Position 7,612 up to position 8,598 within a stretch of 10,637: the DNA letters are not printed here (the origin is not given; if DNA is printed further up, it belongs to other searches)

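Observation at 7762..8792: Tandem double Csx3-like fusion protein followed by a canonical single Csx3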

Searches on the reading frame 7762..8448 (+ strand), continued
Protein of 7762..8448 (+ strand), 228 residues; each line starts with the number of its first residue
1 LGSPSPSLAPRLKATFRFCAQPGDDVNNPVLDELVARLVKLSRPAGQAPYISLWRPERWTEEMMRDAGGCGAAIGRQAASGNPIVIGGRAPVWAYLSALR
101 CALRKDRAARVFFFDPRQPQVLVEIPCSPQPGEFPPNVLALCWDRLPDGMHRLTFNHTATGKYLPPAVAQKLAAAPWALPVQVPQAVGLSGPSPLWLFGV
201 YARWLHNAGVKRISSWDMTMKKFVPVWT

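Call 33: get_annotated_region(hit=H9, flank=6000)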
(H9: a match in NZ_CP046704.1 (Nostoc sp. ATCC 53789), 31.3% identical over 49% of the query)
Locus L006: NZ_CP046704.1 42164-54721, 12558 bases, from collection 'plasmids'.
description: Nostoc sp. ATCC 53789 plasmid pNsp_a, complete sequence
organism: Nostoc sp. ATCC 53789 (NCBI taxid 76335)
taxonomy: Bacteria; Cyanobacteriota; Cyanophyceae; Nostocales; Nostocaceae; Nostoc; Nostoc sp. ATCC 53789
host: -; source: -; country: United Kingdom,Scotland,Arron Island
typing (MOB-suite, as given by PLSDB): conjugative; relaxase MOBV; mating-pair formation MPF_T
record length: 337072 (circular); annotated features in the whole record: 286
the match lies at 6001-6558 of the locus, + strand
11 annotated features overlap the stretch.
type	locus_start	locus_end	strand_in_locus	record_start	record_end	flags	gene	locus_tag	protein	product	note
CDS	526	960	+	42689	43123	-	-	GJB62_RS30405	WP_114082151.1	hypothetical protein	-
CDS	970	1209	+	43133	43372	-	-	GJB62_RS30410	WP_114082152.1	isoprenylcysteine carboxylmethyltransferase family protein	-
CDS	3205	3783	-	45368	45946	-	-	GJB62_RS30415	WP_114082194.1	HD domain-containing protein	-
CDS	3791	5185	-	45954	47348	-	-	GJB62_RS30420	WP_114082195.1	TIGR03985 family CRISPR-associated protein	-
CDS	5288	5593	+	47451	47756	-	-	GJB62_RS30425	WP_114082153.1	CRISPR-associated protein Csx3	-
CDS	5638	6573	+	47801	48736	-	-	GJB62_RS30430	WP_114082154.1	CRISPR-associated protein Csx3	-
CDS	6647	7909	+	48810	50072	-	-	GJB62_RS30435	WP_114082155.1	DUF1887 family CARF protein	-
CDS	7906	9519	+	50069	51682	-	-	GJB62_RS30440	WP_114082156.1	hypothetical protein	-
CDS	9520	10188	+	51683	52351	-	-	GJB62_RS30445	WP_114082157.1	RAMP superfamily CRISPR-associated protein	-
CDS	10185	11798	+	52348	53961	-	-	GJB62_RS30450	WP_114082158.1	RAMP superfamily CRISPR-associated protein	-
CDS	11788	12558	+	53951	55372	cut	-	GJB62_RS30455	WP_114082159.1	RAMP superfamily CRISPR-associated protein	-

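Call 36: list_cluster_members(proteins=[P0001, P0010, P0037, P0024, P0041, P0042])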
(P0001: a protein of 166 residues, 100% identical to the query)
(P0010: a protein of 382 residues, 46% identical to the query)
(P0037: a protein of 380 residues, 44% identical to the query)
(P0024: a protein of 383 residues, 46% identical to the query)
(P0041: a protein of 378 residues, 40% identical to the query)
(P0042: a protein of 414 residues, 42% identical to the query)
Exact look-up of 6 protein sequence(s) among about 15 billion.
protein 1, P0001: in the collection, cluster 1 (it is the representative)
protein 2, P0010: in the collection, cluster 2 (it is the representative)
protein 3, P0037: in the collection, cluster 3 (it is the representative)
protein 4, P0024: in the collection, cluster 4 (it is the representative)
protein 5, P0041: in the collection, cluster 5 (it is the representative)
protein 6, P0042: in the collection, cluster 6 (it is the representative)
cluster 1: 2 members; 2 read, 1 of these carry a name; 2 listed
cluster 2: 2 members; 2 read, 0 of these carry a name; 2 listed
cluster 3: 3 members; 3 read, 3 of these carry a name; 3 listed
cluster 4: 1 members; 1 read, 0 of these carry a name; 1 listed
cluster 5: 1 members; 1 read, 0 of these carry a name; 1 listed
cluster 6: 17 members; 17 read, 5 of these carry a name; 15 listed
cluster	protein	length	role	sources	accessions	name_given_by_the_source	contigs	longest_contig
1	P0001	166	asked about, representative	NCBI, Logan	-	-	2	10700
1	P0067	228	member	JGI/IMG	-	hypothetical protein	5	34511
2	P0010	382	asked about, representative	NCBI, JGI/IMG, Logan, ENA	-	-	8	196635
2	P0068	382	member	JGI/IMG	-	-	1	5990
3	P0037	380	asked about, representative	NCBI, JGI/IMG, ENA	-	hypothetical protein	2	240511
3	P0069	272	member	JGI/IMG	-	hypothetical protein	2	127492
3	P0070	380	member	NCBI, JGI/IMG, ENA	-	hypothetical protein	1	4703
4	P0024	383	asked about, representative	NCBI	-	-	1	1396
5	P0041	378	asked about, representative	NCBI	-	-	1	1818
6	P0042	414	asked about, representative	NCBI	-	-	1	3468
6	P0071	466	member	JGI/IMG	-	hypothetical protein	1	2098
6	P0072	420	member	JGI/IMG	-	hypothetical protein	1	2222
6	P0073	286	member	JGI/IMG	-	hypothetical protein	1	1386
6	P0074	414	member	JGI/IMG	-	hypothetical protein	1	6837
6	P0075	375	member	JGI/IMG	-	hypothetical protein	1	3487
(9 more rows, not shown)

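Call 37: find_encoding_contigs(protein=window:7762-8448:+, flank=10000, max_places=6)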
Protein window:7762-8448:+ (228 aa): no gene with exactly this product is on record in the collection.

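Call 39: find_encoding_contigs(protein=P0001, flank=10000, max_places=6)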
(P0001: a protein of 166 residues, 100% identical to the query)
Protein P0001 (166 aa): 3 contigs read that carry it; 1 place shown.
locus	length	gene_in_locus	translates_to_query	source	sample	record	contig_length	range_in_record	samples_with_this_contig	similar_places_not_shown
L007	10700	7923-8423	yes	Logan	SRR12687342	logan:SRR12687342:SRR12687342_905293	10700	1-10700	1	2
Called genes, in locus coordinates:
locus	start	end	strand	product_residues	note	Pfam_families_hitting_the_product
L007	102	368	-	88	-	-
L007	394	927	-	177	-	PF00069:Pkinase, PF07714:PK_Tyr_Ser-Thr (weak)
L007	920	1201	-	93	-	-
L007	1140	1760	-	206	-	PF07638:Sigma70_ECF, PF04545:Sigma70_r4 (weak), PF08281:Sigma70_r4_2 (weak)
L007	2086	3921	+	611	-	PF01145:Band_7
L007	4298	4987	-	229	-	PF03358:FMN_red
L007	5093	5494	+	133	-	-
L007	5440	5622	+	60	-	-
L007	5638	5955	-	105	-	-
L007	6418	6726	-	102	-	-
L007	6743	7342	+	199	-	PF00665:rve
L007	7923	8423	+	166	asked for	PF09620:Cas_csx3 (faint)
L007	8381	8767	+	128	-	PF09620:Cas_csx3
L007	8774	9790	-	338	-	PF27225:AF_1859_N, PF10040:CRISPR_Cas6 (weak)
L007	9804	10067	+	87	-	PF09827:CRISPR_Cas2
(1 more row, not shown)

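Call 40: find_encoding_contigs(protein=P0067, flank=10000, max_places=6)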
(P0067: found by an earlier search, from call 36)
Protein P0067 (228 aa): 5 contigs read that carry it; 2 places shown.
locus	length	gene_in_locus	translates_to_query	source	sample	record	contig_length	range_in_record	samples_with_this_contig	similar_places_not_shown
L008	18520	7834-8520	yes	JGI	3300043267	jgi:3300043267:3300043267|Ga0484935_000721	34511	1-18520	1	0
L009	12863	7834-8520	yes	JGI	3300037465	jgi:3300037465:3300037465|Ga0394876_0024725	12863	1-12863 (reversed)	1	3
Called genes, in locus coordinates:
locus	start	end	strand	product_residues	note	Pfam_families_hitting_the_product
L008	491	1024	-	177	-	PF00069:Pkinase, PF07714:PK_Tyr_Ser-Thr (weak)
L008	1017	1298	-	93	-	-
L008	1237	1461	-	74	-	PF04545:Sigma70_r4 (weak), PF07638:Sigma70_ECF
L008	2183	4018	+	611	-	PF01145:Band_7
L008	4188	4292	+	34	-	-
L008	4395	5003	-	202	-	PF03358:FMN_red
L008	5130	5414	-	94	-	-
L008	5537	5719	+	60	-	-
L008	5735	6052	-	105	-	-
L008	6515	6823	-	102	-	-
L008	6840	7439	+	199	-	PF00665:rve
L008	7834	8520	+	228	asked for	PF09620:Cas_csx3 (faint)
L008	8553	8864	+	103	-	PF09620:Cas_csx3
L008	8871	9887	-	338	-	PF27225:AF_1859_N, PF10040:CRISPR_Cas6 (weak)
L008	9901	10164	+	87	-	PF09827:CRISPR_Cas2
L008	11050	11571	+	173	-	-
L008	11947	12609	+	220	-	PF00665:rve, PF13683:rve_3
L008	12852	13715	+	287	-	-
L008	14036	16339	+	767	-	PF02737:3HCDH_N, PF00725:3HCDH, PF00378:ECH_1, PF16113:ECH_2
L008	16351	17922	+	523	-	PF00108:Thiolase_N, PF00109:ketoacyl-synt (weak), PF02803:Thiolase_C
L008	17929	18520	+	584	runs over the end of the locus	PF02771:Acyl-CoA_dh_N, PF22924:ACOX_C_alpha1 (faint), PF02770:Acyl-CoA_dh_M, PF00441:Acyl-CoA_dh_1, PF08028:Acyl-CoA_dh_2, PF21263:Acyl-CoA-dh_C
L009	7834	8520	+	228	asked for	PF09620:Cas_csx3 (faint)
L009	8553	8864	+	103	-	PF09620:Cas_csx3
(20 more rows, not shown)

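Call 55: find_encoding_contigs(protein=P0037, flank=10000, max_places=1)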
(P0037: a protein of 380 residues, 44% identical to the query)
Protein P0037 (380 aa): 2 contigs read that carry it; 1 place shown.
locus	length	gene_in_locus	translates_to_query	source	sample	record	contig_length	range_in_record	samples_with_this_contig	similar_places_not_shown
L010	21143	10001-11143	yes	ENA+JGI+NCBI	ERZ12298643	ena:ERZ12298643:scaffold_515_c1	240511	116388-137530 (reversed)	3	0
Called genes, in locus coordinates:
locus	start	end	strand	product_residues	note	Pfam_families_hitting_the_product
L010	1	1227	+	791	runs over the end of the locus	PF03787:RAMPs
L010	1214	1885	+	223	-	PF03787:RAMPs (weak)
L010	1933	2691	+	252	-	PF03787:RAMPs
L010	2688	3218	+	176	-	PF27799:CRISPR-assoc_Csx19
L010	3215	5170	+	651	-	PF03787:RAMPs (faint)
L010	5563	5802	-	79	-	PF09720:Unstab_antitox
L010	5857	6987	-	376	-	-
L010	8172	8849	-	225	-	PF07885:Ion_trans_2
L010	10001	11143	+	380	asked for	-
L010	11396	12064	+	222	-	-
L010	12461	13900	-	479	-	PF01867:Cas_Cas1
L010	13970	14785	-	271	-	PF00078:RVT_1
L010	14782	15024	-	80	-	PF09827:CRISPR_Cas2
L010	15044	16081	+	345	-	PF27225:AF_1859_N, PF10040:CRISPR_Cas6 (weak)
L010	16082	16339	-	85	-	PF09620:Cas_csx3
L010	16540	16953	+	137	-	-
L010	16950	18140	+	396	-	PF03150:CCP_MauG, PF00034:Cytochrom_C (faint)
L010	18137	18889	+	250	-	PF13715:CarbopepD_reg_2 (faint), PF13620:CarboxypepD_reg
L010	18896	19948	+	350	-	-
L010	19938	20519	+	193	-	PF04264:YceI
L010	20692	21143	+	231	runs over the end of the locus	PF13628:DUF4142 (faint), PF03713:DUF305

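Call 56: find_encoding_contigs(protein=P0022, flank=10000, max_places=1)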
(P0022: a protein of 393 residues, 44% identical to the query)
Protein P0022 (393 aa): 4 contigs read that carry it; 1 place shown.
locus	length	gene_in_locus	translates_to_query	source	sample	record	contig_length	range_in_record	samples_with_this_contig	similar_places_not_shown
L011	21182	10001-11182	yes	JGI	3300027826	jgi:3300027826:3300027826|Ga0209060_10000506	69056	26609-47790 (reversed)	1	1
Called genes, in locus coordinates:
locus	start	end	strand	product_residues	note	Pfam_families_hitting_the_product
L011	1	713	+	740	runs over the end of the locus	PF13676:TIR_2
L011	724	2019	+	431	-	-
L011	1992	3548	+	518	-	PF22335:Cas10-Cmr2_palm2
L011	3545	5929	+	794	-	PF03787:RAMPs (weak)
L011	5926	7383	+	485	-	PF03787:RAMPs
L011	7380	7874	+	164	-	PF27799:CRISPR-assoc_Csx19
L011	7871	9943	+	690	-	PF03787:RAMPs (faint)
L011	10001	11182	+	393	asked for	PF09620:Cas_csx3 (faint)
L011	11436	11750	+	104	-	-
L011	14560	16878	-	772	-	PF00078:RVT_1, PF01867:Cas_Cas1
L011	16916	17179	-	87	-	PF09827:CRISPR_Cas2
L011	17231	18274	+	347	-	PF27225:AF_1859_N, PF10040:CRISPR_Cas6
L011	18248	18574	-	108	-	PF09620:Cas_csx3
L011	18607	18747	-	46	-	-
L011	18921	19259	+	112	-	-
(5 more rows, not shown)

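Call 57: find_encoding_contigs(protein=P0059, flank=10000, max_places=1)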
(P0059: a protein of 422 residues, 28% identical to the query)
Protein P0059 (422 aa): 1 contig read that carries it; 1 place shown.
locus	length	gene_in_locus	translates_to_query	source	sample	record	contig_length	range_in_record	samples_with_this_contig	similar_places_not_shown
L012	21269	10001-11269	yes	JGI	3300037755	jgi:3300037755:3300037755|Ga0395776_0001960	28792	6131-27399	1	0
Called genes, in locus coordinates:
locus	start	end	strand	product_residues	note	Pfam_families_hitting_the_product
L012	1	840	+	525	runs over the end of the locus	PF22335:Cas10-Cmr2_palm2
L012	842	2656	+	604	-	PF03787:RAMPs, PF09700:Cas_Cmr3 (weak)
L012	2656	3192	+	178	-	-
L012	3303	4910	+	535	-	PF03787:RAMPs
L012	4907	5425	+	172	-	-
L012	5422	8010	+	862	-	PF03787:RAMPs (faint)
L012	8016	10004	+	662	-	PF00149:Metallophos, PF05729:NACHT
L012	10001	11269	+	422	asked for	PF09620:Cas_csx3 (faint)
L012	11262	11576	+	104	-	-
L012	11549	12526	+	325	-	PF27225:AF_1859_N, PF10040:CRISPR_Cas6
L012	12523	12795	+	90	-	PF09827:CRISPR_Cas2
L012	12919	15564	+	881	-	PF00078:RVT_1, PF22548:AEP-TOTE, PF22709:Mu_Gam-Sipho_Gp157-TOTE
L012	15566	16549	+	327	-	PF01867:Cas_Cas1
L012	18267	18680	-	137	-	-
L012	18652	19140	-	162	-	-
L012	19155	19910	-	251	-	-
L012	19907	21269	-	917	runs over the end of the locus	?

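Call 60: find_encoding_contigs(protein=P0002, flank=5000, max_places=2)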
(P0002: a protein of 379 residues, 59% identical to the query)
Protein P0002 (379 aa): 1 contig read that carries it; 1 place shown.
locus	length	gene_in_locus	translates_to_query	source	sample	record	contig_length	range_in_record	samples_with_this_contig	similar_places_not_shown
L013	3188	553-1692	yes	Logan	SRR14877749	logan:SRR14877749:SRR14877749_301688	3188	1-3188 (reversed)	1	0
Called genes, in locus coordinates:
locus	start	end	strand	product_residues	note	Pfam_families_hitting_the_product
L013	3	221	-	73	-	?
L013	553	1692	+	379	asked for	PF09620:Cas_csx3 (faint)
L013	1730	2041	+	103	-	PF09620:Cas_csx3 (weak)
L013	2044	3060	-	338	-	PF27225:AF_1859_N, PF10040:CRISPR_Cas6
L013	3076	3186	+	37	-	?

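Call 61: find_encoding_contigs(protein=P0004, flank=6000, max_places=2)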
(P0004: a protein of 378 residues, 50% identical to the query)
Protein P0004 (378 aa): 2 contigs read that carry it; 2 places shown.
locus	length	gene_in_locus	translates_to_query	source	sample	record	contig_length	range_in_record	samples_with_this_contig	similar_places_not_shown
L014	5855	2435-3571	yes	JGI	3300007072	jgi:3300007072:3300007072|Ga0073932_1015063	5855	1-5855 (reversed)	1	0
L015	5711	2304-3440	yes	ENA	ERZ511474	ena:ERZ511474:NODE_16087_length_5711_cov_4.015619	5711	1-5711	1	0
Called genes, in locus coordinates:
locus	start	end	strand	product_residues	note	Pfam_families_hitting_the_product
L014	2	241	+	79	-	?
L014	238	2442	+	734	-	PF03787:RAMPs (faint)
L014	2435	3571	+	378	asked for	-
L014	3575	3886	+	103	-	PF09620:Cas_csx3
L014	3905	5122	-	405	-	PF27225:AF_1859_N, PF10040:CRISPR_Cas6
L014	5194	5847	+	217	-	-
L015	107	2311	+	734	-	PF03787:RAMPs (faint)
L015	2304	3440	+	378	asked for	-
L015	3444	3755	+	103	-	PF09620:Cas_csx3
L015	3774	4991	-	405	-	PF27225:AF_1859_N, PF10040:CRISPR_Cas6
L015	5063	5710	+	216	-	?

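Call 62: search_protein_representatives(alignment_id=A4)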
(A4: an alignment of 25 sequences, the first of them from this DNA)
Query: 25 sequences, 218 profile positions. Proteins with E-value up to 0.001 (for the whole library): 57; up to 1e-10: 39; up to 1e-30: 28. The best 57 are listed.
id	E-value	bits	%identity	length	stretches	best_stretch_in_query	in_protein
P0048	7.6e-91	319.6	-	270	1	3-218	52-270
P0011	1.8e-86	305.3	-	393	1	2-218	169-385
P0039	2.0e-76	272.5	-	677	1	2-217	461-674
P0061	3.5e-73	261.9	-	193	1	26-218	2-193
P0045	5.6e-71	254.7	-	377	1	2-217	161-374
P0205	9.7e-61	221.2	-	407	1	2-217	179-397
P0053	4.1e-60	219.1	-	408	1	2-217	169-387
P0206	3.6e-59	216.1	-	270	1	3-216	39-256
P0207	7.3e-59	215.0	-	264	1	2-215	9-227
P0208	2.7e-56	206.6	-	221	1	22-203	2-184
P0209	1.0e-52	194.9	-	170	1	46-214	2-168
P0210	1.6e-52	194.4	-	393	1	9-217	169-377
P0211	6.4e-52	192.3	-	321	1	3-216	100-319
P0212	8.2e-51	188.7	-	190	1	58-209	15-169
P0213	1.0e-49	185.1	-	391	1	2-217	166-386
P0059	3.7e-46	173.5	-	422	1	2-214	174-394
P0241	3.4e-07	46.2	-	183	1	99-140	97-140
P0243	1.9e-05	40.4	-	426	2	136-217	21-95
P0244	4.6e-05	39.2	-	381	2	137-217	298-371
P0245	5.3e-05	39.0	-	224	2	128-217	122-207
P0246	9.0e-05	38.2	-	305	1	66-217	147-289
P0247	2.1e-04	37.0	-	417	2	111-217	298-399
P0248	2.5e-04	36.7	-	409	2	171-217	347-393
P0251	4.0e-04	36.1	-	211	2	68-120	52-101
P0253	5.2e-04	35.7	-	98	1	56-120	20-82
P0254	7.3e-04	35.2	-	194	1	61-199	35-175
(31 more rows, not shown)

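Call 63: search_protein_families(library=pfam, proteins=[P0243, P0244, P0245, P0246, P0247, P0248, P0251, P0253, P0254, P0241], max_evalue=0.01)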
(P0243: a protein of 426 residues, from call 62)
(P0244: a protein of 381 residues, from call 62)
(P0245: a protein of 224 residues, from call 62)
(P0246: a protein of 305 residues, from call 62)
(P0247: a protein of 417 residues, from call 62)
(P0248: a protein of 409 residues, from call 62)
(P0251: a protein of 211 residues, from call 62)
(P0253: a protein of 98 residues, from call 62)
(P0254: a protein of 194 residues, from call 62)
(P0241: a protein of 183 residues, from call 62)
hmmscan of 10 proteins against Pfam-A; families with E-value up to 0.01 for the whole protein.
P0243 (426 aa): 2 families
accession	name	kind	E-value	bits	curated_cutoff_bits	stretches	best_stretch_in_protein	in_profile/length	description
PF09620.15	Cas_csx3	-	1.1e-37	128.1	21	2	36-97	6-67/78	CRISPR-associated protein (Cas_csx3)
PF01926.29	MMR_HSR1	-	6.3e-05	23.5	21.9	1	234-367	2-99/113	50S ribosome-binding GTPase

P0244 (381 aa): 2 families
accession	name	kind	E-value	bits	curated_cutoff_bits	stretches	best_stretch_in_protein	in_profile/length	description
PF09620.15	Cas_csx3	-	1.4e-10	41.3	21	1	321-370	16-64/78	CRISPR-associated protein (Cas_csx3)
PF13481.12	AAA_25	-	0.00057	20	27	0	10-58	36-83/195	AAA domain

P0245 (224 aa): 1 family
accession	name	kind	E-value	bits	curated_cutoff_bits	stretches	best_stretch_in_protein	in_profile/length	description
PF09620.15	Cas_csx3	-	3.7e-19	68.8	21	1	144-216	4-74/78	CRISPR-associated protein (Cas_csx3)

P0246 (305 aa): 1 family
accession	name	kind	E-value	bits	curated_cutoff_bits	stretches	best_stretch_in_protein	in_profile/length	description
PF09620.15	Cas_csx3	-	6e-20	71.3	21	2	227-299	5-75/78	CRISPR-associated protein (Cas_csx3)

P0247 (417 aa): 1 family
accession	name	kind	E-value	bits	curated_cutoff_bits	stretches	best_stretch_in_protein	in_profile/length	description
PF09620.15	Cas_csx3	-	2.2e-18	66.3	21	1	338-411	6-77/78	CRISPR-associated protein (Cas_csx3)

P0248 (409 aa): 1 family
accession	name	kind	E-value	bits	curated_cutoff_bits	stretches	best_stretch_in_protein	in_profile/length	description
PF09620.15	Cas_csx3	-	2.5e-12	46.9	21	1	350-406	24-77/78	CRISPR-associated protein (Cas_csx3)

P0251 (211 aa): 2 families
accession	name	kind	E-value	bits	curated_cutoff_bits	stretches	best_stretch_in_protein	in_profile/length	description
PF09620.15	Cas_csx3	-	2.7e-32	110.9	21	1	33-108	3-77/78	CRISPR-associated protein (Cas_csx3)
PF01580.24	FtsK_SpoIIIE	-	0.0017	18.2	24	1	120-149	38-67/221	FtsK/SpoIIIE family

P0253 (98 aa): 1 family
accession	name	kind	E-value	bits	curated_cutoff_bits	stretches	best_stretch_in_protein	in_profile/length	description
PF09620.15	Cas_csx3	-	3.7e-09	36.8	21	1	12-77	4-65/78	CRISPR-associated protein (Cas_csx3)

P0254 (194 aa): 1 family
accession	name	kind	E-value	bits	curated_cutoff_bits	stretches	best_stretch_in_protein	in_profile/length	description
PF09620.15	Cas_csx3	-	5e-08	33.1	21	1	138-190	12-64/78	CRISPR-associated protein (Cas_csx3)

P0241 (183 aa): 1 family
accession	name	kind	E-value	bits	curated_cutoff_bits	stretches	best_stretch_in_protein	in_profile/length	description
PF00366.26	Ribosomal_S17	-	3.8e-18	65.8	25.9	1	14-66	1-53/68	Ribosomal protein S17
